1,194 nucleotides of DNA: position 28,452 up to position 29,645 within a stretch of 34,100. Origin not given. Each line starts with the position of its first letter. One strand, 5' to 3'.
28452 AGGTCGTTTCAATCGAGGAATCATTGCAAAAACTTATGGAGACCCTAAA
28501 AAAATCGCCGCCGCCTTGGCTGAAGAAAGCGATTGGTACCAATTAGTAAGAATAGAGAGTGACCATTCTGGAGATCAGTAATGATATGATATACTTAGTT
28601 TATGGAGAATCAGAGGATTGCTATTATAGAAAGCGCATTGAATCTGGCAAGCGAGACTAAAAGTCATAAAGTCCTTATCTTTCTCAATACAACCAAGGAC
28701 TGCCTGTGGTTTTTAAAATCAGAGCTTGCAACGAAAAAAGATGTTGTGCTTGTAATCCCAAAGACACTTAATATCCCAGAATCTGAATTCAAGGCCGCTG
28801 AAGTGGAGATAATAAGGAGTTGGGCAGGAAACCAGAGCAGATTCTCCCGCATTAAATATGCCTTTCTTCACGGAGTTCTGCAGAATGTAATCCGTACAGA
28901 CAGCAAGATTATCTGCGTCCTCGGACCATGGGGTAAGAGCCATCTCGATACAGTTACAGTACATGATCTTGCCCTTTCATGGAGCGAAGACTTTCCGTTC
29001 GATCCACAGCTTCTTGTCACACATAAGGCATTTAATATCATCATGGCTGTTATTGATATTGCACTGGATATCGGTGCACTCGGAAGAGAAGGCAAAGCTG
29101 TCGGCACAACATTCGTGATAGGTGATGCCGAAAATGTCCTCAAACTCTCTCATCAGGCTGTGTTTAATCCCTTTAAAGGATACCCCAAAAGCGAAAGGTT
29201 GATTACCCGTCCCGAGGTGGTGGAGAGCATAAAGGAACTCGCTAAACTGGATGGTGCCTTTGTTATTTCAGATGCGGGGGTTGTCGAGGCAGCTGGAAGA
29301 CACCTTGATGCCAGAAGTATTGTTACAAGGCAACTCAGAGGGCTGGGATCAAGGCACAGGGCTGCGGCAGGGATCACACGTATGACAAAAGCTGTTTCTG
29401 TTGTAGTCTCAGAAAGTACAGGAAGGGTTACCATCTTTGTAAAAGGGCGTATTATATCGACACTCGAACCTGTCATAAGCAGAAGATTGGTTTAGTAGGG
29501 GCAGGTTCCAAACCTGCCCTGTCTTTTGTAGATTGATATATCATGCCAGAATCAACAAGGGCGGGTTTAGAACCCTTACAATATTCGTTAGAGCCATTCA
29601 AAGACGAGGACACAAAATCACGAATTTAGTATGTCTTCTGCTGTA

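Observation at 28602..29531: c-di-AMP synthase (CdaZ/DacZ-like) as the terminal gene of a nitrogenase operon that also encodes two PII-like NifI proteins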

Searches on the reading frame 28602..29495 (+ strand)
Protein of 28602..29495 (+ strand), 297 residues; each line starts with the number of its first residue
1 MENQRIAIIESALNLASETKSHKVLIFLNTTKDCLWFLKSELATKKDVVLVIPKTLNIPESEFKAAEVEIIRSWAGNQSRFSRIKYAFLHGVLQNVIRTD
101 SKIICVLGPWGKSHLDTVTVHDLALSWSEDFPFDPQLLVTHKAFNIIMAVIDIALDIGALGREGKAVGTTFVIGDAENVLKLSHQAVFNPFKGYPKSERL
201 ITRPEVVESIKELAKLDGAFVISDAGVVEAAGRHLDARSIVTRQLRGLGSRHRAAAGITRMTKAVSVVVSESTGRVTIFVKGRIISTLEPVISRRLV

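Call 5: search_protein_families(library=pfam, proteins=[window:28602-29495:+], max_evalue=0.01)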
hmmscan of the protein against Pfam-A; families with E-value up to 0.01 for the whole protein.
window:28602-29495:+ (297 aa): 2 families
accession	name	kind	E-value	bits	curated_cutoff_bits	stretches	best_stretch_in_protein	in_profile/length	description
PF02457.21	DAC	-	8.9e-23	80.6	27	1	161-283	6-118/119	DisA bacterial checkpoint controller nucleotide-binding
PF21755.2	DacZ_P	-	0.00044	20.4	27.4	1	7-123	4-117/125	Probable sensor domain DacZ_P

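Call 6: search_protein_families(library=ncbifam, proteins=[window:28602-29495:+], max_evalue=0.01)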
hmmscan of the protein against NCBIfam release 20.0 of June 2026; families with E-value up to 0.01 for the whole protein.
window:28602-29495:+ (297 aa): 5 families
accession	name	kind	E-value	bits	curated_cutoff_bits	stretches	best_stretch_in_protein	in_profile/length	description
NF041371.1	Diadnylcyc_Halo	equivalog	1e-36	126.7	430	1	81-290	64-267/270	diadenylate cyclase DacZ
TIGR00159.1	TIGR00159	equivalog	4.8e-11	42.5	188.8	1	217-285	169-234/254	diadenylate cyclase CdaA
NF038328.1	c-di-AMP_CdaS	exception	8.8e-10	38.5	225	1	217-284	122-187/191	sporulation-specific diadenylate cyclase CdaS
NF038327.1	c-di-AMP_CdaM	exception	9e-10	38.4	225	1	247-285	137-175/196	diadenylate cyclase CdaM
NF010009.0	PRK13482.1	equivalog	2.6e-08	33.4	201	1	208-283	63-137/357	DNA integrity scanning diadenylate cyclase DisA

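Call 8: find_homologous_proteins(query=window:28602-29495:+, max_evalue=0.00001)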
Query window:28602-29495:+ (297 aa): 2205 proteins with E <= 0.00001 among 4091 candidates; the best 120 are listed.
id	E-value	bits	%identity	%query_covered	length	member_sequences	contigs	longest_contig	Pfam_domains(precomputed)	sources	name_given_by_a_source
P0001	4.0e-188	641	100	100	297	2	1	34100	PF02457.22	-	-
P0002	2.4e-173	593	91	100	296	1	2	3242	PF02457.22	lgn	-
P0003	1.2e-172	590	91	100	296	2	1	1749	PF02457.22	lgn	-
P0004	8.4e-168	574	88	100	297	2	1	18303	PF02457.22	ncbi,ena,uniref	ncbi:DNA integrity scanning protein DisA nucleotide-binding domain protein [Dissulfurispira sp.]|uni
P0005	1.1e-164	564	87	100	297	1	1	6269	PF02457.22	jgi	jgi:hypothetical protein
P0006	2.7e-151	520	78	100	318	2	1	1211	PF02457.22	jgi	-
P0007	1.4e-147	508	75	100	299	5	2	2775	PF02457.22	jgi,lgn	-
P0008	4.4e-147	506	77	100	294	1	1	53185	PF02457.22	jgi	jgi:hypothetical protein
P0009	3.4e-144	497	75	100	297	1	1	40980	PF02457.22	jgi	jgi:DNA integrity scanning protein DisA with diadenylate cyclase activity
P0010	5.1e-143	493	74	100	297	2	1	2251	PF02457.22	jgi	-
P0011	3.8e-142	490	73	100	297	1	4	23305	PF02457.22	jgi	-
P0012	3.6e-141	487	75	100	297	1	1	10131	PF21755.3,PF02457.22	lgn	-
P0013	3.8e-141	487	73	100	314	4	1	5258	PF02457.22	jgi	-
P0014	6.5e-141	486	72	100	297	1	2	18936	PF21755.3,PF02457.22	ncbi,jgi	-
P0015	1.6e-139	482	72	100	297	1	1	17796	PF21755.3,PF02457.22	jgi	jgi:hypothetical protein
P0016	2.4e-139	481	70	100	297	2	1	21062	PF02457.22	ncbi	-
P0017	3.7e-139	480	72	97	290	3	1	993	PF02457.22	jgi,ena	-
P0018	5.3e-139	480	71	100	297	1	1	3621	PF02457.22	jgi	-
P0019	1.2e-138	479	71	100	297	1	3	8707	PF21755.3,PF02457.22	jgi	jgi:hypothetical protein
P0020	3.7e-138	477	71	100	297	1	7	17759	PF02457.22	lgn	-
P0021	1.0e-137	476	71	100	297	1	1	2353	PF02457.22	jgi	jgi:hypothetical protein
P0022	1.4e-137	475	71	100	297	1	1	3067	PF02457.22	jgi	-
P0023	1.5e-137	475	71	100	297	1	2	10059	PF02457.22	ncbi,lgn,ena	-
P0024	2.2e-137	475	72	100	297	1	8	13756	PF02457.22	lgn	-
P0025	2.5e-137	474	71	100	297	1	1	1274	PF02457.22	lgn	-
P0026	3.0e-137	474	69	100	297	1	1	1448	PF02457.22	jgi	jgi:diadenylate cyclase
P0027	3.4e-137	474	70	100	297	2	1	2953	PF21755.3,PF02457.22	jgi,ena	-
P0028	4.5e-137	474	71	100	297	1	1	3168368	PF02457.22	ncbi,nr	ncbi:MAG: diadenylate cyclase [Nitrospiraceae bacterium]|nr:MAG: diadenylate cyclase [Nitrospiraceae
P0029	5.0e-137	474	68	100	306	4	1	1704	PF02457.22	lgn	-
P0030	8.7e-137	473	72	100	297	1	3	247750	PF02457.22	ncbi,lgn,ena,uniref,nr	ncbi:MAG: diadenylate cyclase [Alphaproteobacteria bacterium]|uniref:Diadenylate cyclase n=1 Tax=Can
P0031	1.1e-136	472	71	100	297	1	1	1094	PF02457.22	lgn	-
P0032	1.1e-136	472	69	100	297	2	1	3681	PF02457.22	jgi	jgi:diadenylate cyclase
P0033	1.2e-136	472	70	100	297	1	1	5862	PF21755.3,PF02457.22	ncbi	-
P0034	1.3e-136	472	70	100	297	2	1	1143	PF21755.3,PF02457.22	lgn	-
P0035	1.4e-136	472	72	100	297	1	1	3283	PF02457.22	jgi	jgi:hypothetical protein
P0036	1.6e-136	472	68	100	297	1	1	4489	PF21755.3,PF02457.22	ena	-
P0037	1.8e-136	472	71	100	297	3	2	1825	PF02457.22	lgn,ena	-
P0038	2.0e-136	472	72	100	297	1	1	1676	PF02457.22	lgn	-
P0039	3.3e-136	471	70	100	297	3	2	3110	PF02457.22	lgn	-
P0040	3.6e-136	471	69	100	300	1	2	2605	PF02457.22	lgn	-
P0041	3.9e-136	471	72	100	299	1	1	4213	PF02457.22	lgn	-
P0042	7.1e-136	470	70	100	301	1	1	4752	PF21755.3,PF02457.22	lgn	-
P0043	9.6e-136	469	69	100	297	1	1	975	PF02457.22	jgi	jgi:hypothetical protein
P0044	1.3e-135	469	69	100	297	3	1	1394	PF02457.22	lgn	-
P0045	1.4e-135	469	68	100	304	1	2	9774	PF02457.22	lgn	-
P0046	2.2e-135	468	70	100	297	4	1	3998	PF21755.3,PF02457.22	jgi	-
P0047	2.5e-135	468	69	100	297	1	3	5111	PF02457.22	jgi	jgi:hypothetical protein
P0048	3.1e-135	468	70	100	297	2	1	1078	PF02457.22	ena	-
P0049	3.4e-135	468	70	100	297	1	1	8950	PF21755.3,PF02457.22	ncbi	-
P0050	3.5e-135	467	70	100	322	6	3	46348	PF02457.22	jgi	jgi:hypothetical protein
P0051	4.0e-135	467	69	100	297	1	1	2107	PF02457.22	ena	-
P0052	4.2e-135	467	70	100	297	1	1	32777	PF02457.22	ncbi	-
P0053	4.6e-135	467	69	100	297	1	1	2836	PF02457.22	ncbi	-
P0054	6.4e-135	467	69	100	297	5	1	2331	PF21755.3,PF02457.22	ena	-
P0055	6.6e-135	467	70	100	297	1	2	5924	PF02457.22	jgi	jgi:diadenylate cyclase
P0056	7.7e-135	466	71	100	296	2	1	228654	PF21755.3,PF02457.22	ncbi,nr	ncbi:MAG: DNA integrity scanning protein DisA nucleotide-binding domain protein [Nitrospirae bacteri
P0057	1.2e-134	466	69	100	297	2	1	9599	PF02457.22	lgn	-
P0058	1.5e-134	465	71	100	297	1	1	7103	PF02457.22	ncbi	-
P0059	2.6e-134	465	69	100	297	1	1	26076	PF02457.22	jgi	jgi:hypothetical protein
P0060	2.6e-134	465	68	100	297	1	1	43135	PF02457.22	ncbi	-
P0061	2.8e-134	464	70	100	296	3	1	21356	PF21755.3,PF02457.22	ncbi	-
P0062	3.0e-134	464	73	94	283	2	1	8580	PF21755.3,PF02457.22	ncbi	-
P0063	3.2e-134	464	70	100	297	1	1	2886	PF02457.22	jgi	jgi:diadenylate cyclase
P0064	4.9e-134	464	70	100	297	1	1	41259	PF02457.22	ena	-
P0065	1.2e-133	462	69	100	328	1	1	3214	PF02457.22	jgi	-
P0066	2.5e-133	461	68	100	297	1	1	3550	PF02457.22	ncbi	-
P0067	2.5e-133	461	68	100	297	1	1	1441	PF02457.22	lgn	-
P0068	2.6e-133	461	69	100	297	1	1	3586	PF02457.22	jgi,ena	-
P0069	3.3e-133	461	66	100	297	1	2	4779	PF02457.22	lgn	-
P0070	6.4e-133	460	68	100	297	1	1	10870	PF02457.22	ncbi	-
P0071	6.4e-133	460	67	100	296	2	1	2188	PF02457.22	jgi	jgi:hypothetical protein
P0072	7.1e-133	460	68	100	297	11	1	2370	PF02457.22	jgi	jgi:diadenylate cyclase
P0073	8.7e-133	460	69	100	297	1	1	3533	PF02457.22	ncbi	-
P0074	1.4e-132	459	70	100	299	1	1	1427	PF02457.22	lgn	-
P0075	1.6e-132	459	70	100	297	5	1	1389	PF02457.22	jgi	jgi:hypothetical protein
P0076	2.0e-132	458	70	100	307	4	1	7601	PF02457.22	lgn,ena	-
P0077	3.6e-132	458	67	100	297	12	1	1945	PF02457.22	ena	-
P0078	5.2e-132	457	69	100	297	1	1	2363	PF02457.22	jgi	jgi:hypothetical protein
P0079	1.0e-131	456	68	99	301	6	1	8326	PF02457.22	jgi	-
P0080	1.1e-131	456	70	99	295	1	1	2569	PF02457.22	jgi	-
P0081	1.1e-131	456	68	100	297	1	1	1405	PF02457.22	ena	-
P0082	1.2e-131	456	69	98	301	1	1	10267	PF02457.22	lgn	-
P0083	1.3e-131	456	67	100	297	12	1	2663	PF21755.3,PF02457.22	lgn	-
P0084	1.6e-131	455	68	100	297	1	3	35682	PF02457.22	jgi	jgi:hypothetical protein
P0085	2.2e-131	455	69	100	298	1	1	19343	PF02457.22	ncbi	-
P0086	2.3e-131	455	68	100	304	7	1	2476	PF02457.22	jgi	jgi:diadenylate cyclase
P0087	4.0e-131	454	69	100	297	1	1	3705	PF02457.22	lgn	-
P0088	5.1e-131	454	68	100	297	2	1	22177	PF21755.3,PF02457.22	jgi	jgi:DNA integrity scanning protein DisA with diadenylate cyclase activity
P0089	7.5e-131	453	67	100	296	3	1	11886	PF02457.22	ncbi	-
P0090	7.8e-131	453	68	100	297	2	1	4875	PF02457.22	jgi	jgi:DNA integrity scanning protein DisA with diadenylate cyclase activity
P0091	1.3e-130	452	67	100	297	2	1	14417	PF02457.22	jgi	-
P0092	5.9e-130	450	66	100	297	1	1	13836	PF02457.22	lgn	-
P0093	6.2e-130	450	66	100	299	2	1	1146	PF02457.22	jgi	jgi:diadenylate cyclase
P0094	6.9e-130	450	67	100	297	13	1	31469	PF02457.22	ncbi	ncbi:MAG: DNA integrity scanning protein DisA nucleotide-binding domain protein [Nitrospirota bacter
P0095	8.7e-130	450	66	99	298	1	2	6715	PF02457.22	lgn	-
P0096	8.7e-130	450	66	100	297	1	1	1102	PF02457.22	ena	-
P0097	9.0e-130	450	67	100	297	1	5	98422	PF02457.22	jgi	jgi:hypothetical protein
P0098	1.9e-129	449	67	100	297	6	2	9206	PF21755.3,PF02457.22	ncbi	-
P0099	2.1e-129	448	66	100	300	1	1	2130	PF21755.3,PF02457.22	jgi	jgi:diadenylate cyclase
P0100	3.0e-129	448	67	100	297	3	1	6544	PF02457.22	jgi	jgi:hypothetical protein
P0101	4.8e-129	447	65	100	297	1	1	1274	PF02457.22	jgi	jgi:hypothetical protein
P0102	6.0e-129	447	66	100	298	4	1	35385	PF02457.22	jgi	jgi:diadenylate cyclase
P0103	1.2e-128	446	66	100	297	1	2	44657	PF02457.22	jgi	jgi:hypothetical protein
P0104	1.2e-128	446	68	100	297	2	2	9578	PF02457.22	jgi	jgi:hypothetical protein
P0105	2.0e-128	445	66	100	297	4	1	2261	PF02457.22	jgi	jgi:hypothetical protein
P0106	2.3e-128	445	69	100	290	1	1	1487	PF02457.22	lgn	-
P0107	2.7e-128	445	68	100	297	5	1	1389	PF21755.3,PF02457.22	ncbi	-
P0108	2.8e-128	445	68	100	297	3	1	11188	PF02457.22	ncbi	-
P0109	3.8e-128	444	69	100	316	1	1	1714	PF02457.22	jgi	jgi:hypothetical protein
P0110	5.7e-128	444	68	100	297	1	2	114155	PF02457.22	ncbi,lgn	-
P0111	6.2e-128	444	68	100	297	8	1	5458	PF02457.22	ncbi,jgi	jgi:hypothetical protein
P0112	7.3e-128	443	68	99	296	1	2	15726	PF21755.3,PF02457.22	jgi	jgi:hypothetical protein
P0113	9.3e-128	443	66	100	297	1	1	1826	PF02457.22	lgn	-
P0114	1.3e-127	443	67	100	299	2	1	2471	PF02457.22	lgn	-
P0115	1.4e-127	442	66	100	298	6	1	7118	PF02457.22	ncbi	-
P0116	1.7e-127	442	67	100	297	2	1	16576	PF02457.22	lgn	-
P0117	1.8e-127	442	67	99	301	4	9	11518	PF02457.22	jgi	jgi:hypothetical protein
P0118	2.1e-127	442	67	100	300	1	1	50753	PF21755.3,PF02457.22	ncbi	-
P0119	2.5e-127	442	65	100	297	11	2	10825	PF02457.22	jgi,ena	-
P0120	2.8e-127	442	66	100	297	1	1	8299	PF02457.22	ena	-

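Call 10: find_related_loci(query=window:28602-29495:+, collection=genome_contigs, flank=10000)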
Query window:28602-29495:+ (297 aa) in genome_contigs; peptide patterns used: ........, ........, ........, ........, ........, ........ (x = any residue, [..] = any of these).
297 stretches matched a pattern; 77 encode a relative of the query (tblastn E <= 1e-3); 76 distinct loci.
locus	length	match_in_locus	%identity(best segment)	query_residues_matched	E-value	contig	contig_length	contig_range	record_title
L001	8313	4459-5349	76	1-297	2e-157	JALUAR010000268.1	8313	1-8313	MAG: Thermodesulfovibrio sp. isolate S141_metabat2_scaf2bin.236 S141_NODE_9040_length_8313_cov_1.920352, whole genome sh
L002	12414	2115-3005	72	1-297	2e-149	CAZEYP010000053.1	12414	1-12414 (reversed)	MAG TPA_asm: uncultured Nitrospirota bacterium isolate binchicken_co172_141 genome assembly, contig: NODE_4465_length_12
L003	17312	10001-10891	71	1-297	7e-147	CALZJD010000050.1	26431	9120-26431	MAG: Thermodesulfovibrionia bacterium isolate FO_M_Nitrospirota_05 genome assembly, contig: scaffold_5702, whole genome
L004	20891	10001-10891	71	1-297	8e-146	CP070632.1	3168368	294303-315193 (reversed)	MAG: Nitrospiraceae bacterium isolate bin97 chromosome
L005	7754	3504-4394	71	1-297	2e-145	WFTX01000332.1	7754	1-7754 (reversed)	MAG: Nitrospirae bacterium isolate S139_46 k151_70342, whole genome shotgun sequence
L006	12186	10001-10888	72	1-296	3e-145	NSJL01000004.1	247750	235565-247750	MAG: Nitrospira sp. isolate Ru_enrich_NS NODE_16_length_247750_cov_112.379, whole genome shotgun sequence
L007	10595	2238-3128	70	1-297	3e-145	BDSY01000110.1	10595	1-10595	Bacterium BMS3Abin06 DNA, contig: NODE_94, whole genome shotgun sequence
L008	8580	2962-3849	70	2-297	6e-145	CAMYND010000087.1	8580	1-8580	MAG: Thermodesulfovibrionia bacterium isolate FCS_M_Nitrospinota_09 genome assembly, contig: scaffold_8418, whole genome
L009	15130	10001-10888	70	1-297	8e-145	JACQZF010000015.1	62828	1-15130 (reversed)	MAG: Nitrospirae bacterium isolate NC_groundwater_1560_Pr4_S-0.65um_46_16 SR1-18-Sp65_coassembly_scaffold_26374, whole g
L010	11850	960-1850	69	1-297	1e-144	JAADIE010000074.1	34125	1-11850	MAG: Nitrospirota bacterium isolate M_MetaBat.26 contig-127_1935, whole genome shotgun sequence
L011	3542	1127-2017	68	1-297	1e-148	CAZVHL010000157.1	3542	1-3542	MAG TPA_asm: uncultured Nitrospiraceae bacterium isolate binchicken_co132_92 genome assembly, contig: NODE_18234_length_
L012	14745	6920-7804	70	3-297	3e-143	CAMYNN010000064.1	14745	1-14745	MAG: Thermodesulfovibrionia bacterium isolate FO_M_Nitrospinota_07.1 genome assembly, contig: scaffold_3596, whole genom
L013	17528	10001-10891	68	1-297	2e-143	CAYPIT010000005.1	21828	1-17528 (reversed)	MAG TPA_asm: uncultured Nitrospiraceae bacterium isolate binchicken_co275_125 genome assembly, contig: NODE_3015_length_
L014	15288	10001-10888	70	1-297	1e-142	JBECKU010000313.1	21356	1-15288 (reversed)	MAG: Candidatus Sulfobium sp. isolate ETDI26 k127_3156459, whole genome shotgun sequence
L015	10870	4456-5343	68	1-296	4e-141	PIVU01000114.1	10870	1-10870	MAG: Nitrospirae bacterium isolate Glo_13 GloG15_CONTIG7852, whole genome shotgun sequence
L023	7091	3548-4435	69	1-296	7e-137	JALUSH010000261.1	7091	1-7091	MAG: Thermodesulfovibrio sp. isolate S146_metabat2_scaf2bin.158_VB S146_NODE_9696_length_7091_cov_2.153360, whole genome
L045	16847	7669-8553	68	2-296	1e-128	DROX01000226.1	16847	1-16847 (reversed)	MAG TPA_asm: Nitrospirae bacterium isolate HyVt-545 HyVt-545_k145_712760, whole genome shotgun sequence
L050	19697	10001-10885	62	1-297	6e-124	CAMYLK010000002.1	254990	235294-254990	MAG: uncultured Desulfobulbaceae bacterium isolate FCS_M_Desulfobacterota_12 genome assembly, contig: NODE_3_length_2549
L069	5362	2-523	70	124-297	4e-78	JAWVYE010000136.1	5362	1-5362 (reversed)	MAG: Desulfobulbales bacterium isolate HN13.bin.26 k141_333882_length_5362_cov_8.9142, whole genome shotgun sequence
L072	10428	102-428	83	189-297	3e-52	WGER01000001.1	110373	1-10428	MAG: Nitrospirae bacterium isolate S146_51 k151_102101, whole genome shotgun sequence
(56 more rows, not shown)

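Call 25: find_encoding_contigs(protein=P0004, flank=10000, max_places=3)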
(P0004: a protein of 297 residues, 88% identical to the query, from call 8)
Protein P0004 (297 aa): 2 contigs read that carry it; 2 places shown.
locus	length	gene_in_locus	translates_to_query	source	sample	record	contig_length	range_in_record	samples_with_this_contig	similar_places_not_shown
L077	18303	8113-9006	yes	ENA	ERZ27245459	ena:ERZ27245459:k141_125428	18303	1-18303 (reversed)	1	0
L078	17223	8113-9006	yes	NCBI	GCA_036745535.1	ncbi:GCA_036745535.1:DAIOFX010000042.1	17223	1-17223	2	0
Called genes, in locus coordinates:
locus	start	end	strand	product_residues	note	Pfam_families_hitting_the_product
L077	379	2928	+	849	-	PF19864:Radical_SAM_N2, PF04055:Radical_SAM, PF10105:DUF2344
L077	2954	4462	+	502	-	PF10150:RNase_E_G, PF20833:RNase_E_G_Thio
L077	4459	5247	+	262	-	PF06508:QueC (faint)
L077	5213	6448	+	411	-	PF12838:Fer4_7 (weak), PF13183:Fer4_8, PF13484:Fer4_16 (weak), PF13534:Fer4_17, PF02754:CCG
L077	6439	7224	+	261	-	PF03692:CxxCxxCC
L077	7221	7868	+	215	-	PF00923:TAL_FSA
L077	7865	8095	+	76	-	PF09413:DUF2007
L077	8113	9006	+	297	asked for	PF02457:DAC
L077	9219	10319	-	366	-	-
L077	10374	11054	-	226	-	-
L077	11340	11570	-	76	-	-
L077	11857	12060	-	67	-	-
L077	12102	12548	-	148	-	PF00891:Methyltransf_2, PF13847:Methyltransf_31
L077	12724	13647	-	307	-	PF01656:CbiA, PF02374:ArsA_ATPase, PF10609:ParA (weak), PF13614:AAA_31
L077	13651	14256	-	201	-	-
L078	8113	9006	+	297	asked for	PF02457:DAC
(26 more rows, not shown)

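Call 27: find_encoding_contigs(protein=P0002, flank=10000, max_places=3)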
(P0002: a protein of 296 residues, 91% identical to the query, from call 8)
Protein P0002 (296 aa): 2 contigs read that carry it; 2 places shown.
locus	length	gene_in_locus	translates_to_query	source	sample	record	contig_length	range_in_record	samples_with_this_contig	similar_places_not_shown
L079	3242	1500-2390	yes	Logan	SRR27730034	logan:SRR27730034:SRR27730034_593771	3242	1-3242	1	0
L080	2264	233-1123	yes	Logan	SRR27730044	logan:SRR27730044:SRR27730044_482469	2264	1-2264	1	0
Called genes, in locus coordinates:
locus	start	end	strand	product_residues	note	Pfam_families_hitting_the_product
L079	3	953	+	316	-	?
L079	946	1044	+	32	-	-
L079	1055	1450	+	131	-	PF02579:Nitro_FeMo-Co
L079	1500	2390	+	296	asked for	PF02457:DAC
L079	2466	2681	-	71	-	PF19807:DUF6290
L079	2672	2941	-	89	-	-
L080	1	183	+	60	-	?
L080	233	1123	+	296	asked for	PF02457:DAC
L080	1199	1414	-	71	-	PF19807:DUF6290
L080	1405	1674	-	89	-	-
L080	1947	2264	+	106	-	?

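Call 28: find_encoding_contigs(protein=P0005, flank=10000, max_places=3)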
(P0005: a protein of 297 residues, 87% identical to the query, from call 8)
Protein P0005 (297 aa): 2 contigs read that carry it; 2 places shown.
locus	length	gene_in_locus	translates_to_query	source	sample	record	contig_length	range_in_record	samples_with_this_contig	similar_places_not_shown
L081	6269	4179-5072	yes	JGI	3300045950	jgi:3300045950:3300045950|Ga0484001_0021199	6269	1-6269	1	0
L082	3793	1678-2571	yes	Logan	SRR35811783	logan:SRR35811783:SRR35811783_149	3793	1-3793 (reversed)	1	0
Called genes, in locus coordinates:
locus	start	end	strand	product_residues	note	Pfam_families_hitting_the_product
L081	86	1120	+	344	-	PF01590:GAF, PF13185:GAF_2, PF00990:GGDEF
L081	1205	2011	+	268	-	PF06508:QueC (faint)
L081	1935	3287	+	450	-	PF12838:Fer4_7 (weak), PF13183:Fer4_8, PF13484:Fer4_16 (weak), PF13534:Fer4_17, PF02754:CCG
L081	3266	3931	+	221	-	PF00923:TAL_FSA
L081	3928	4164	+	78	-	PF09413:DUF2007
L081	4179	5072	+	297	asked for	PF02457:DAC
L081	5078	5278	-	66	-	-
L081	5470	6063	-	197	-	PF00160:Pro_isomerase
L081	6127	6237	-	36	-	-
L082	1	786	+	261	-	?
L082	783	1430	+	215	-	PF00923:TAL_FSA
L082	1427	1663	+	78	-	PF09413:DUF2007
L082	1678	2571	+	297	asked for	PF02457:DAC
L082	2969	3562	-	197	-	PF00160:Pro_isomerase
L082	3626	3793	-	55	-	?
